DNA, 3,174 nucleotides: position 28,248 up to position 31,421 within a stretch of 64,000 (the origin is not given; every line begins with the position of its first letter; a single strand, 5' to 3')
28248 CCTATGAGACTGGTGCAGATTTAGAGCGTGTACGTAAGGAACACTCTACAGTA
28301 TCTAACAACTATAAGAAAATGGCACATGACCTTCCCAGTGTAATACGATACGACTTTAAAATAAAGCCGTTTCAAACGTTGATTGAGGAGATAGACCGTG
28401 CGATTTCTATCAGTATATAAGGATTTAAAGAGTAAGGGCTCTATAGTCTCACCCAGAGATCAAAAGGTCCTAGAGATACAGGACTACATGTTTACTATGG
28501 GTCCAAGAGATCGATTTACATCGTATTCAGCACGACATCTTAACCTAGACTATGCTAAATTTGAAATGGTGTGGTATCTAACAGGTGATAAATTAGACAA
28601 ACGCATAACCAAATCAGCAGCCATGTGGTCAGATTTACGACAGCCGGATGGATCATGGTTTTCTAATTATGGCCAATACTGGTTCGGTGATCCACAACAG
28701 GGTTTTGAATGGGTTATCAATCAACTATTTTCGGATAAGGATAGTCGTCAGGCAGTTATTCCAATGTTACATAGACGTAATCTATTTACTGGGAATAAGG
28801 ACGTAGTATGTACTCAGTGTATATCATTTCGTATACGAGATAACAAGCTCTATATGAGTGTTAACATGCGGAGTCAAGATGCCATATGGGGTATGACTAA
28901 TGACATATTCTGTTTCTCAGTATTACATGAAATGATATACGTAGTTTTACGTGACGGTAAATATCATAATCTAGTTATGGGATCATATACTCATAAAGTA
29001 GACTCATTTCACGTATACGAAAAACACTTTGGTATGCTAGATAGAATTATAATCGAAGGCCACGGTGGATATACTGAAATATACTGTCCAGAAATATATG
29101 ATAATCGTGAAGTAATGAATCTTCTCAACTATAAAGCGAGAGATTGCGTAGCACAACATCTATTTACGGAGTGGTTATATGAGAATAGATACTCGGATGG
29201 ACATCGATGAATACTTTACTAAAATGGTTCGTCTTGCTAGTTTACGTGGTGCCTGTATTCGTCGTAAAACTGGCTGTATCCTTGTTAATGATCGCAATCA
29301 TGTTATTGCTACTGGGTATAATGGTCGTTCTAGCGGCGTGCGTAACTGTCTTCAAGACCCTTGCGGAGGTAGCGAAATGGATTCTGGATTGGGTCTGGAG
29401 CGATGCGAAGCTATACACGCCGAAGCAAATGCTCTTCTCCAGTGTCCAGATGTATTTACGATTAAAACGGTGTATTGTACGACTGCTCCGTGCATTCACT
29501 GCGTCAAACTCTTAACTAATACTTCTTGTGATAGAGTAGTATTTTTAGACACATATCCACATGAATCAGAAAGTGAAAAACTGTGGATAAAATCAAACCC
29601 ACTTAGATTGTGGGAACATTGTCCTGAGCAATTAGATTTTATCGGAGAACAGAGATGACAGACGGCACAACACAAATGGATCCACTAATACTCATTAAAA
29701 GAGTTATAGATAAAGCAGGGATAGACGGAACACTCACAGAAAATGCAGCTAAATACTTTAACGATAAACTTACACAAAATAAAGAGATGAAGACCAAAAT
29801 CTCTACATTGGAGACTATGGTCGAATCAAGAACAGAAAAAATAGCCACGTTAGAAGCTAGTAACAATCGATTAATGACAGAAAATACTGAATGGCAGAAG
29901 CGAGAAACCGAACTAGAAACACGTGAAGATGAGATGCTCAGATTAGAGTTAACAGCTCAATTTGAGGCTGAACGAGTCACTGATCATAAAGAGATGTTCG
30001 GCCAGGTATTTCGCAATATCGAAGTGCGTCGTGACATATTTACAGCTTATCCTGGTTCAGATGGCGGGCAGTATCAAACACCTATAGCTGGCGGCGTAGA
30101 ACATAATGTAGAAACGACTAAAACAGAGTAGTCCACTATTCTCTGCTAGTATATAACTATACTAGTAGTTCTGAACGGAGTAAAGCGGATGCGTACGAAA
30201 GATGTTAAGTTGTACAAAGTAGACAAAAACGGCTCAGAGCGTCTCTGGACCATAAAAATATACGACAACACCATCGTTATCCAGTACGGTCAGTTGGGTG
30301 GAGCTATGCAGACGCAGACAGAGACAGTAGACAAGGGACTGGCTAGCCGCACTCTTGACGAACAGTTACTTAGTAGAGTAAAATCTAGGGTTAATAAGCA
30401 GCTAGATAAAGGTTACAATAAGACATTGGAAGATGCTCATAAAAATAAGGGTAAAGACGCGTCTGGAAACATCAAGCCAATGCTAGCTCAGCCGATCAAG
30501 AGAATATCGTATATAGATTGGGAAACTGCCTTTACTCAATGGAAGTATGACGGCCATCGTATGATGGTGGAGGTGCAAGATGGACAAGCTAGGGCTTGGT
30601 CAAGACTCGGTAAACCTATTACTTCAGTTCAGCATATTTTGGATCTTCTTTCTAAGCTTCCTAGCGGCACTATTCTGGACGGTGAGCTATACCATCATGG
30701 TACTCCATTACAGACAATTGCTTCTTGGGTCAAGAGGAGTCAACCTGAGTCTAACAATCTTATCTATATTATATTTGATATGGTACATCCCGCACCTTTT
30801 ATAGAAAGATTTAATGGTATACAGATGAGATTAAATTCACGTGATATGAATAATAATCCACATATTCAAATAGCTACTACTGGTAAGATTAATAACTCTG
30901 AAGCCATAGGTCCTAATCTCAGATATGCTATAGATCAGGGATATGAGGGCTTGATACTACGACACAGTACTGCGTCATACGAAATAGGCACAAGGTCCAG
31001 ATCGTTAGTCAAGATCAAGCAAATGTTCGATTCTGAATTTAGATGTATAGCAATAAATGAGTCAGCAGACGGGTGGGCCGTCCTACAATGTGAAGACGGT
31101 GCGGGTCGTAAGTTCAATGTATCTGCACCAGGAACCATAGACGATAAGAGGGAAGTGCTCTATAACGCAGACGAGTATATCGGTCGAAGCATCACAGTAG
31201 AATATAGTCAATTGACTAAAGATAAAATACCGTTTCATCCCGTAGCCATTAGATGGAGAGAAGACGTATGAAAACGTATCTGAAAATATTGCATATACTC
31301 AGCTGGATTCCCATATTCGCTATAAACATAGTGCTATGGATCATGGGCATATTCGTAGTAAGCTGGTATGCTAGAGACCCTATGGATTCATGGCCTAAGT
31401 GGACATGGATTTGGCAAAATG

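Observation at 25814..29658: Complete cytosine hypermodification cassette: predicted 5-carbamoyloxymethylcytosine DNA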

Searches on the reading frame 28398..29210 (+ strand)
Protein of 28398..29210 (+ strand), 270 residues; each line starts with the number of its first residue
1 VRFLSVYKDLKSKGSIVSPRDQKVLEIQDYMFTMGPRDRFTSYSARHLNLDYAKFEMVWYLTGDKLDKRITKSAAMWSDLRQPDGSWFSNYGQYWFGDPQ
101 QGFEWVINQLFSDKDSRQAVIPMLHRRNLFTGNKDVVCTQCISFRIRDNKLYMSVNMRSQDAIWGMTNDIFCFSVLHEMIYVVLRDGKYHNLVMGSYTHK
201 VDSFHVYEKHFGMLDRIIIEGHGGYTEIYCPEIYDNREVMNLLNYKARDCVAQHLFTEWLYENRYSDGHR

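Call 3: search_protein_families(library=pfam, proteins=[window:28398-29210:+], max_evalue=0.01)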
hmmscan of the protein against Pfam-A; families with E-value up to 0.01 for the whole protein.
window:28398-29210:+ (270 aa): 1 family
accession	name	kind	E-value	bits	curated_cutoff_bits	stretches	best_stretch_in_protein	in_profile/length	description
PF00303.24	Thymidylat_synt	-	5.5e-16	59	24.3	1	3-218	3-222/266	Thymidylate synthase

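Call 5: search_protein_families(library=phrogs, proteins=[window:28398-29210:+], max_evalue=0.001)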
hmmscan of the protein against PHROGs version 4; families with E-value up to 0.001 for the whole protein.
window:28398-29210:+ (270 aa): 4 families
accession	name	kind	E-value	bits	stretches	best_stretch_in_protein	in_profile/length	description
phrog_160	-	DNA, RNA and nucleotide metabolism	2.7e-34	119.6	1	8-250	41-291/335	thymidylate synthase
phrog_5131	-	DNA, RNA and nucleotide metabolism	2e-28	100.7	1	7-218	17-228/357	thymidylate synthase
phrog_3676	-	DNA, RNA and nucleotide metabolism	9.1e-20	72.1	1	10-211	24-231/351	thymidylate synthase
phrog_5682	-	DNA, RNA and nucleotide metabolism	4.6e-08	33.6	1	67-217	19-161/209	thymidylate synthase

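Call 9: search_solved_structures(query=window:28398-29210:+, max_evalue=0.001, show_alignments=3)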
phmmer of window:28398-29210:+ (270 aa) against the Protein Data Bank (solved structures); distinct sequences matched with E-value up to 0.001: 34.
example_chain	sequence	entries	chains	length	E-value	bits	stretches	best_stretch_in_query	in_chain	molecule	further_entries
5b6d_A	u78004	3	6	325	7.9e-18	67.9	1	33-218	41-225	CMP 5-hydroxymethylase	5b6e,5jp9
5jnh_A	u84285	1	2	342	9.1e-18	67.7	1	33-218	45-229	CMP 5-hydroxymethylase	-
1b49_A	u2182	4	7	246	2e-16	63.3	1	10-216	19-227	PROTEIN (DEOXYCYTIDYLATE HYDROXYMETHYLASE) | Deoxycytidylate 5-hydroxymethyltransferase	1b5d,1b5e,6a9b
6l18_A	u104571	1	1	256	8.9e-16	61.2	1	10-216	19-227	Deoxycytidylate 5-hydroxymethyltransferase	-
6a9a_A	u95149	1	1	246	1.9e-14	56.8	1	10-216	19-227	Deoxycytidylate 5-hydroxymethyltransferase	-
6auj_A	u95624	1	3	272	7.5e-10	41.8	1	37-218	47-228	Thymidylate synthase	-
6cdz_A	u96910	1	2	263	1.3e-06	31.1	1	25-210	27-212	Thymidylate synthase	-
1qqq_A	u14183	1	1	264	1.3e-06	31.1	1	25-210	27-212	THYMIDYLATE SYNTHASE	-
1aob_A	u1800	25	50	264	1.3e-06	31.1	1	25-210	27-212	THYMIDYLATE SYNTHASE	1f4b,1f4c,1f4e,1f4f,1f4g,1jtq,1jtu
1an5_A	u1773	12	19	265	1.3e-06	31.1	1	25-210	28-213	THYMIDYLATE SYNTHASE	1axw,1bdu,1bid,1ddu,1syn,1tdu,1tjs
2tsc_A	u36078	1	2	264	1.4e-06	31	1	25-210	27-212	THYMIDYLATE SYNTHASE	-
1jg0_A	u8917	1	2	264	1.6e-06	30.8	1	28-210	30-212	thymidylate synthase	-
2vet_A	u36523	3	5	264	1.8e-06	30.7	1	25-210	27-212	THYMIDYLATE SYNTHASE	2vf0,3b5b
3bfi_A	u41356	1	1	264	2.2e-06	30.4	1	25-181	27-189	Thymidylate synthase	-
2g8x_A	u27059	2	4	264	2.9e-06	30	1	25-180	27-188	thymidylate synthase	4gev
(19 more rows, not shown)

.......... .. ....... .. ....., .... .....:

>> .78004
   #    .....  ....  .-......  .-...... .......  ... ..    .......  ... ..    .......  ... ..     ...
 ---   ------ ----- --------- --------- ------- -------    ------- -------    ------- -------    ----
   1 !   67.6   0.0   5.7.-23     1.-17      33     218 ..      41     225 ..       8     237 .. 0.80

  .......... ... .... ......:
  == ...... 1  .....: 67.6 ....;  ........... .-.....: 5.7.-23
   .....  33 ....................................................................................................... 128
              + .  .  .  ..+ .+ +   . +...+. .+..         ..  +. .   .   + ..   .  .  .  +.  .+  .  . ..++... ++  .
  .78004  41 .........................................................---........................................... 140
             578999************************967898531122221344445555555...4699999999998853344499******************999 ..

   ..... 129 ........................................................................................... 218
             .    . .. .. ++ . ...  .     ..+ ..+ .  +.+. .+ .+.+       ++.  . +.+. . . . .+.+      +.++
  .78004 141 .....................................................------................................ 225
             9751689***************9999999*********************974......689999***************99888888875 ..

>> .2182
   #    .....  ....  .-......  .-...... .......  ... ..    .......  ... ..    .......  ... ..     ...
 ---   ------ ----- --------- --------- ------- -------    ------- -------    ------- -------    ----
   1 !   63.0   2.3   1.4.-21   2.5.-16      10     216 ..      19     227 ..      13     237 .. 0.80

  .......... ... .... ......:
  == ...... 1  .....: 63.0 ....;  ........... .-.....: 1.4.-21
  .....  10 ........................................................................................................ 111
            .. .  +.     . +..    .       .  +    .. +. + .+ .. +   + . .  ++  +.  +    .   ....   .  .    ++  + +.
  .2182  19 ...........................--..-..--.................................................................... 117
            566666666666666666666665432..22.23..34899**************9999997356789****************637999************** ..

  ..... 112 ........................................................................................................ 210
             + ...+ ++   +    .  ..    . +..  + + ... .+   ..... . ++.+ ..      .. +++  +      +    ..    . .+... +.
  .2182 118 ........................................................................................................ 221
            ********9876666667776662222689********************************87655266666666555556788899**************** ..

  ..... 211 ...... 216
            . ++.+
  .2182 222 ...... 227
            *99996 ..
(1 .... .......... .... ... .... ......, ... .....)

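Call 27: search_dna_similar(query=window:28398-29210:+, collection=phages, mode=protein, max_rows=60, rows=spread, max_evalue=1e-8)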
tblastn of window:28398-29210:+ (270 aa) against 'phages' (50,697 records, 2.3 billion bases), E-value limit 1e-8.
Records with a match: 1123; places in all: 1129; records where one place covers at least 80% of the query: 111.
Best place of each record, by identity: <60% 1123.
By first word of the organism name: Escherichia 356; Klebsiella 144; Salmonella 138; Shigella 62; Vibrio 58; Aeromonas 51; Microbacterium 48; Bacillus 35; Enterobacteria 35; Enterobacter 27; and 36 more.
By host as written in the record: - 168; Escherichia coli 159; Klebsiella pneumoniae 27; Escherichia coli B 24; Microbacterium foliorum NRRL B-24224 24; Salmonella enterica 23; Aeromonas salmonicida 22; Shigella sp. 19; and 282 more.
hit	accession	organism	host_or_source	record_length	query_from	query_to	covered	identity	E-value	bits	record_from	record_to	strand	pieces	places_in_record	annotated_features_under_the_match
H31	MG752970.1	Ralstonia phage RsoM2USA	Ralstonia solanacearum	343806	3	260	96%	49.8%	2e-71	243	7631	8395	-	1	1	hypothetical protein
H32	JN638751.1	Bacillus phage G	Bacillus megaterium str. ATCC 43725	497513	14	218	76%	32.9%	8e-23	103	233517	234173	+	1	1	319: gp319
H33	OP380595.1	Aeromonas phage avDM3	Aeromonas hydrophila BIOTECH 10089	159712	1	220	81%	29.7%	7e-15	80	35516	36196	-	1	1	deoxycytidylate 5-hydroxymethyltransferase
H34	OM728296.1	Bacillus phage vB_BsuM-Goe26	Bacillus subtilis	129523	5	212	77%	31.0%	1e-12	73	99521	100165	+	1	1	thyA: thymidylate synthase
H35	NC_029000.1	Stenotrophomonas phage IME13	Stenotrophomonas maltophilia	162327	11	220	78%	30.1%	9e-15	80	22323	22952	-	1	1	thymidylate synthase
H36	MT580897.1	Klebsiella phage KpnM6E1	Klebsiella pneumoniae I835783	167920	10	228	81%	28.8%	7e-14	77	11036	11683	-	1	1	dCMP hydroxymethylase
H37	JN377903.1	Aeromonas phage Aes512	Aeromonas salmonicida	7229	11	220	78%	29.7%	2e-14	78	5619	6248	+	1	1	dCMP hydroxymethylase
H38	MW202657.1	Caudoviricetes sp.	Manatee Spring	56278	7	217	78%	29.0%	4e-14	78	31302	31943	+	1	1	pyrimidine hmase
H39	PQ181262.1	Raoultella phage vB_Ro_M12a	Raoultella ornithinolytica M12a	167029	10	228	81%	27.9%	6e-13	74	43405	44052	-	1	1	thymidylate synthase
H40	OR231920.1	Klebsiella phage pzk-kv6-1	Klebsiella variicola kv6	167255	10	222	79%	28.6%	3e-14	78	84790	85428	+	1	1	hypothetical protein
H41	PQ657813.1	Klebsiella phage Roth66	Klebsiella sp. NCTC 13438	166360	10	222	79%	28.6%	5e-14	77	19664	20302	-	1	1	thymidylate synthase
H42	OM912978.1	Salmonella phage CF-SP2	Salmonella enterica subsp. enterica ...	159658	10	228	81%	27.6%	2e-14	79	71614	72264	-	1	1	deoxycytidylate 5-hydroxymethyltransferase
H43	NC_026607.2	Salmonella phage STP4-a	Salmonella Typhimurium ATCC 14028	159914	10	228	81%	27.1%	4e-12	72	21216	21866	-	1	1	dCMP hydroxymethylase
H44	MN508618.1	Escherichia phage ES26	Escherichia coli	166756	10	215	76%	28.2%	6e-12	71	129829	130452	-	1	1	record has no annotation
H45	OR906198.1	Escherichia phage BP32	Escherichia coli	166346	10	215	76%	28.2%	8e-12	71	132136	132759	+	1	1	deoxycytidylate 5-hydroxymethyltransferase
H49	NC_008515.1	Escherichia phage RB32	-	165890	10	215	76%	27.7%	1e-11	71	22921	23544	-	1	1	42: dCMP hydroxymethylase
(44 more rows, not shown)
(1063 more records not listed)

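Call 30: get_annotated_region(hit=H31, flank=5000)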
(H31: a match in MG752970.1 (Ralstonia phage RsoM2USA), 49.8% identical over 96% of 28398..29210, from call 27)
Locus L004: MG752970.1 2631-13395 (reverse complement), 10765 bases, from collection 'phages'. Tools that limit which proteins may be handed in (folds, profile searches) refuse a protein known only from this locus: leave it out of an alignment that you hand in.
description: Ralstonia phage RsoM2USA, complete genome.
organism: Ralstonia phage RsoM2USA (NCBI taxid 2070027)
taxonomy: Viruses; Duplodnaviria; Heunggongvirae; Uroviricota; Caudoviricetes
host: Ralstonia solanacearum; source: soil; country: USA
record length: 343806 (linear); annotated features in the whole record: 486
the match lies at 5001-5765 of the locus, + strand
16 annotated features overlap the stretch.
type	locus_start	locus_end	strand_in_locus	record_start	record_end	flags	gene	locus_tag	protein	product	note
CDS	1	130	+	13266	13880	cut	-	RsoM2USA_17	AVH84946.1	hypothetical protein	-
CDS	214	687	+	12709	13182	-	-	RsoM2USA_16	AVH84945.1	hypothetical protein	-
CDS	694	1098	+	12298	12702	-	-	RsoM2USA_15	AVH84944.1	hypothetical protein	-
CDS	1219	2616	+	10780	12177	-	-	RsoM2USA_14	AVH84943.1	hypothetical protein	-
CDS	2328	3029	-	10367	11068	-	-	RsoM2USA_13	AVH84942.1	hypothetical protein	-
CDS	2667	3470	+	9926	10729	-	-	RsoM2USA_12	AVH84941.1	hypothetical protein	-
CDS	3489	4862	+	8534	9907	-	-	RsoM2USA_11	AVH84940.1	hypothetical protein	-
CDS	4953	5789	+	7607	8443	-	-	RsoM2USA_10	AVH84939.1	hypothetical protein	-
CDS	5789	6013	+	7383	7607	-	-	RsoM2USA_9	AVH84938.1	hypothetical protein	-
CDS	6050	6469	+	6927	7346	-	-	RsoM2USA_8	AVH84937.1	hypothetical protein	-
CDS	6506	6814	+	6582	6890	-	-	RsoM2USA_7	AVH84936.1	hypothetical protein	-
CDS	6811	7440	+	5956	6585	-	-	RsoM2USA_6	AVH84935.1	hypothetical protein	-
CDS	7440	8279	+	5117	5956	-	-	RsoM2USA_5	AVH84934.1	hypothetical protein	-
CDS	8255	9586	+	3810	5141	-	-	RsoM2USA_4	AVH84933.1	hypothetical protein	-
CDS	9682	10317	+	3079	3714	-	-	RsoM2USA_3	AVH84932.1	hypothetical protein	-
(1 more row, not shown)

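Call 31: get_annotated_region(hit=H49, flank=300)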
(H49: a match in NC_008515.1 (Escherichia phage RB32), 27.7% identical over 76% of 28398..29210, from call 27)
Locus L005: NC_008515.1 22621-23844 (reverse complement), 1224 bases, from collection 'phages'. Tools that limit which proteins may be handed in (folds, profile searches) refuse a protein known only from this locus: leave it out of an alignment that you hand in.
description: Escherichia phage RB32, complete genome.
organism: Escherichia phage RB32 (NCBI taxid 2681602)
taxonomy: Viruses; Duplodnaviria; Heunggongvirae; Uroviricota; Caudoviricetes; Straboviridae; Tevenvirinae; Tequatrovirus; Tequatrovirus RB32
host: -; source: -; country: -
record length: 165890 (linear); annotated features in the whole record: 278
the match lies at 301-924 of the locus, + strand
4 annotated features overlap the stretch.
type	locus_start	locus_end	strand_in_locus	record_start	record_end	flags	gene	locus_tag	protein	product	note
CDS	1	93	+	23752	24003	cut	imm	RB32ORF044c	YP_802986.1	immunity to superinfection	-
CDS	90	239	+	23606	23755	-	42.1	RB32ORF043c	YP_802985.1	hypothetical protein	-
CDS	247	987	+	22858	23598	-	42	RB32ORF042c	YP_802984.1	dCMP hydroxymethylase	essential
CDS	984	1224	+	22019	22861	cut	-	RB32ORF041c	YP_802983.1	beta-glucosyl-HMC-alpha-glucosyltransferase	similar to T2, T6 b-gluc-a-gluc transferases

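Call 37: search_protein_families(library=ncbifam, proteins=[window:28398-29210:+], max_evalue=0.01)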
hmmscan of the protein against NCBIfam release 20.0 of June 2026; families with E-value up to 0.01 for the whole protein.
window:28398-29210:+ (270 aa): 6 families
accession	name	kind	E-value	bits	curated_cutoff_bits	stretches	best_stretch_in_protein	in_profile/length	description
NF002497.0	PRK01827.1-3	equivalog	2e-11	43.7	327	1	40-249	42-246/264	thymidylate synthase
TIGR03283.1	thy_syn_methano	equivalog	7e-10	38.7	174.55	1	89-212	90-199/201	thymidylate synthase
NF002499.0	PRK01827.1-5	equivalog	2.4e-08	33.5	405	1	25-213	27-215/264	thymidylate synthase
NF002495.0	PRK01827.1-1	equivalog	6.8e-08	32.4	327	1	64-249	80-260/279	thymidylate synthase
NF002496.0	PRK01827.1-2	equivalog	2.2e-07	30.3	325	1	76-219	140-275/318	thymidylate synthase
TIGR03284.1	thym_sym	equivalog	1.3e-06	27.9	108.35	1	101-216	142-250/296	thymidylate synthase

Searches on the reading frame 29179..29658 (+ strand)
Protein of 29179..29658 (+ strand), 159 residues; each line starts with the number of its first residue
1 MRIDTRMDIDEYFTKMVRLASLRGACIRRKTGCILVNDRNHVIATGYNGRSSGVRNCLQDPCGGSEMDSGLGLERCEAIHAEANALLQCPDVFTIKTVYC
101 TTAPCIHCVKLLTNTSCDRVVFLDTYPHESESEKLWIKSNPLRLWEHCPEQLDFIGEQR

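Call 3: search_protein_families(library=pfam, proteins=[window:29179-29658:+], max_evalue=0.01)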
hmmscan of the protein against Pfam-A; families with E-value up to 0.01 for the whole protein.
window:29179-29658:+ (159 aa): 3 families
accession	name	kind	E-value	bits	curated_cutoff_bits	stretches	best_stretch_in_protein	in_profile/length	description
PF00383.29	dCMP_cyt_deam_1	-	7.1e-18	64.8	25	1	8-123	2-101/102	Cytidine and deoxycytidylate deaminase zinc-binding region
PF14437.12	MafB19-deam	-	6.6e-08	33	27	1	7-130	1-111/142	MafB19-like deaminase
PF18767.7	AID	-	0.0031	17.9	27.3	0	77-114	3-40/90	Activation induced deaminase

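Call 5: search_protein_families(library=phrogs, proteins=[window:29179-29658:+], max_evalue=0.001)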
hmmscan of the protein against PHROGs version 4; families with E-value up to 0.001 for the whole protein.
window:29179-29658:+ (159 aa): 7 families
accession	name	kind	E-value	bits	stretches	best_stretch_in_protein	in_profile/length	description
phrog_174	-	DNA, RNA and nucleotide metabolism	2.1e-31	110.9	1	4-132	111-233/384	dCMP deaminase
phrog_2369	-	DNA, RNA and nucleotide metabolism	1.7e-25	91.2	1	5-131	1-132/195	dCMP deaminase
phrog_20806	-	DNA, RNA and nucleotide metabolism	1.3e-10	42.5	1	63-125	3-64/97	deoxycytidinylate deaminase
phrog_9198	-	unknown function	2.9e-08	33.9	0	75-129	382-440/531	-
phrog_18355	-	DNA, RNA and nucleotide metabolism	7.5e-08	33.3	1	78-122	2-47/52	deoxycytidinylate deaminase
phrog_20648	-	DNA, RNA and nucleotide metabolism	6e-06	26.7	1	28-126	25-121/311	dCMP deaminase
phrog_8118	-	unknown function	1.1e-05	25.4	0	77-143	476-546/577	-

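Call 35: search_solved_structures(query=window:29179-29658:+, max_evalue=0.001, show_alignments=2)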
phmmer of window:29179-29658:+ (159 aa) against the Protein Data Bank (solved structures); distinct sequences matched with E-value up to 0.001: 4.
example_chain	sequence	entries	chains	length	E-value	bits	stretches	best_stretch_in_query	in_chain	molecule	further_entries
2hvv_A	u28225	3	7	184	4.2e-15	59.2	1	5-126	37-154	deoxycytidylate deaminase | Putative deoxycytidylate deaminase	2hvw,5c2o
2w4l_A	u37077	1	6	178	3.3e-09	40.1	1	4-132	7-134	DEOXYCYTIDYLATE DEAMINASE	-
4p9c_A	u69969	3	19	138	6.2e-08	35.9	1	7-126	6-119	Deoxycytidylate deaminase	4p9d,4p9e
1vq2_A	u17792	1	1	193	1.2e-07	35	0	78-128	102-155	DEOXYCYTIDYLATE DEAMINASE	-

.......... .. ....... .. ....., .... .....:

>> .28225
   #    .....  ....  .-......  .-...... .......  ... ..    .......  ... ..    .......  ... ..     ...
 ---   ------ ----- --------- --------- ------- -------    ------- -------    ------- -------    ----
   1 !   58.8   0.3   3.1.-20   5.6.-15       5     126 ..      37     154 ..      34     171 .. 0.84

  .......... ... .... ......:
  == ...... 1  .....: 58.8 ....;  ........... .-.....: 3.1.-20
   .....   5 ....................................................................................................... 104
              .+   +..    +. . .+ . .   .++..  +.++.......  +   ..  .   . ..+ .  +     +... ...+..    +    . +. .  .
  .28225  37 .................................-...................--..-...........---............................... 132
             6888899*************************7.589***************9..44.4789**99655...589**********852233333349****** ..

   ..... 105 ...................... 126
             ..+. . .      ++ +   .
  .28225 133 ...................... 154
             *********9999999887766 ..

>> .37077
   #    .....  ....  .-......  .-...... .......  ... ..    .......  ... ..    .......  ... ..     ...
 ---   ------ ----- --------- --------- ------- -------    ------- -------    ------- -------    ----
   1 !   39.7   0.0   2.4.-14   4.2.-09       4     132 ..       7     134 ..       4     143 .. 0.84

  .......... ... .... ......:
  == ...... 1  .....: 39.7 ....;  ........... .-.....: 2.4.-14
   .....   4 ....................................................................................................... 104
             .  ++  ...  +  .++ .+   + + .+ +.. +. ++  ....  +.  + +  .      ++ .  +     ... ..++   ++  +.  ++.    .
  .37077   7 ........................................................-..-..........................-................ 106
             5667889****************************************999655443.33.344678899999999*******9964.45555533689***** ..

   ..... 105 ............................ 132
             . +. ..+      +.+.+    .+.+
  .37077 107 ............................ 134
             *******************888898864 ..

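Call 37: search_protein_families(library=ncbifam, proteins=[window:29179-29658:+], max_evalue=0.01)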
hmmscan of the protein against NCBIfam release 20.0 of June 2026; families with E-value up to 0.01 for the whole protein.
window:29179-29658:+ (159 aa): 2 families
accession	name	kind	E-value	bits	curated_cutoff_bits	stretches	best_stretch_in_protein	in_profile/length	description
TIGR02571.1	ComEB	equivalog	1.1e-18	67.6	219.45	1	6-135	2-127/151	ComE operon protein 2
NF041025.1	antiphage_deaminase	equivalog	2.6e-13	49.6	400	2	78-131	337-394/437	anti-phage dCTP deaminase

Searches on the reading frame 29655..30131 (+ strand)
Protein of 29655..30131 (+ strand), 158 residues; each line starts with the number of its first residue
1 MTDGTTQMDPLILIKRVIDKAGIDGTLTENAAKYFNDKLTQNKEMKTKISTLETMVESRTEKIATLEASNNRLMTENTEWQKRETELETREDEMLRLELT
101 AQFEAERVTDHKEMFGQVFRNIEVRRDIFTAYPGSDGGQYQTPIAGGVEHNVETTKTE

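Call 3: search_protein_families(library=pfam, proteins=[window:29655-30131:+], max_evalue=0.01)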
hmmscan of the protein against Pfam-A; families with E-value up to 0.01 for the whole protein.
window:29655-30131:+ (158 aa): 1 family
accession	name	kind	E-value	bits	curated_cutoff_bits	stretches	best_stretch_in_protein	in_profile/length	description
PF06810.17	Phage_scaffold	-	0.0094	16.4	35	0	21-105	14-101/170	Phage capsid assembly scaffolding protein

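Call 5: search_protein_families(library=phrogs, proteins=[window:29655-30131:+], max_evalue=0.001)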
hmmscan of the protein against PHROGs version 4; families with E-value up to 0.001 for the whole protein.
window:29655-30131:+ (158 aa): 0 families

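Call 75: search_protein_families(library=phrogs, proteins=[window:29655-30131:+], max_evalue=0.001)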
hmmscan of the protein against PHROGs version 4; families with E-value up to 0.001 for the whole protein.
window:29655-30131:+ (158 aa): 0 families

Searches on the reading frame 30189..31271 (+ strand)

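Call 3: search_protein_families(library=pfam, proteins=[window:30189-31271:+], max_evalue=0.01)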
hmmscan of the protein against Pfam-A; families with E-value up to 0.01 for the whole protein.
window:30189-31271:+ (360 aa): 2 families
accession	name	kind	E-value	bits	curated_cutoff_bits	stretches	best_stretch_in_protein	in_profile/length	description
PF01068.26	DNA_ligase_A_M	-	5.1e-23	82.3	26.2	1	97-277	1-204/204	ATP dependent DNA ligase domain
PF14743.12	DNA_ligase_OB_2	-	5.8e-08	33.1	28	1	299-357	13-66/66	DNA ligase OB-like domain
